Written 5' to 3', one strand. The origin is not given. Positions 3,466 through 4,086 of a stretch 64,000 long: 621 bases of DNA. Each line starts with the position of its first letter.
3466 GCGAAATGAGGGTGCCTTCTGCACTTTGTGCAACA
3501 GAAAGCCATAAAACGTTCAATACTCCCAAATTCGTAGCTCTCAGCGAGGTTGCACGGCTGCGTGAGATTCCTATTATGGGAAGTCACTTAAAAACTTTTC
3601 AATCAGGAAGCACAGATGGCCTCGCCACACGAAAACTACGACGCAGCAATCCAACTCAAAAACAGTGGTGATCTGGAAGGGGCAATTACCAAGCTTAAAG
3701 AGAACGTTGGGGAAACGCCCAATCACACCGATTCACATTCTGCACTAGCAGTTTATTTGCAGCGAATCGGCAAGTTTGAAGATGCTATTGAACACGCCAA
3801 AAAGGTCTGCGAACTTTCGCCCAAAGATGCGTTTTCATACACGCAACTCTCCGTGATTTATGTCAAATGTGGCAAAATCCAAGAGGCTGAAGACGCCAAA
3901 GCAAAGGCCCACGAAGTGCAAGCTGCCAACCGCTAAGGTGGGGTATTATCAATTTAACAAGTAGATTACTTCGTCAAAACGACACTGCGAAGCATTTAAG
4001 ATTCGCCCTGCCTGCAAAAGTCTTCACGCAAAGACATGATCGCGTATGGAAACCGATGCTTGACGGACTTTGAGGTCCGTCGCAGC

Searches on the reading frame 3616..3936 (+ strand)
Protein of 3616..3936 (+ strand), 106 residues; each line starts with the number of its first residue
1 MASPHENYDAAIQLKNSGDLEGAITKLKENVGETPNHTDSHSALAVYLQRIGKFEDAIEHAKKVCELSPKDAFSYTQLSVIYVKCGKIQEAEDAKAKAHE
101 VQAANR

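Call 75: search_protein_families(library=pfam, proteins=[window:3616-3936:+], max_evalue=0.001)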
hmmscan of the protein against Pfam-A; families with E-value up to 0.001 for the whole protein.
window:3616-3936:+ (106 aa): 10 families
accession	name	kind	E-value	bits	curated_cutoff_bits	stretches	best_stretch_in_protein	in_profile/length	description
PF13431.12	TPR_17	-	9.7e-11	41.5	24.4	1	61-92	2-33/34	Tetratricopeptide repeat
PF07719.23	TPR_2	-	2.5e-09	37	27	1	40-71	3-34/34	Tetratricopeptide repeat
PF13414.12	TPR_11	-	1.7e-07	31.3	26.8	0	52-84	8-40/42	TPR repeat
PF00515.34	TPR_1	-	4.5e-07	29.9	27.8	1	40-71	3-34/34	Tetratricopeptide repeat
PF13181.12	TPR_8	-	1.7e-06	28.2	25.7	0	42-71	5-34/34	Tetratricopeptide repeat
PF13424.12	TPR_12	-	2.7e-06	27.9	30.1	0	33-68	40-75/77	Tetratricopeptide repeat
PF14559.12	TPR_19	-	5e-06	27.2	25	0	52-93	5-46/68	Tetratricopeptide repeat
PF13374.12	TPR_10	-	1e-05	25.8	27.5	0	43-67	7-31/42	Tetratricopeptide repeat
PF13428.12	TPR_14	-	5.4e-05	23.9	23.5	0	43-78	6-41/44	Tetratricopeptide repeat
PF12895.13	ANAPC3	-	0.0001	22.9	27.2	1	34-94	19-78/82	Anaphase-promoting complex, cyclosome, subunit 3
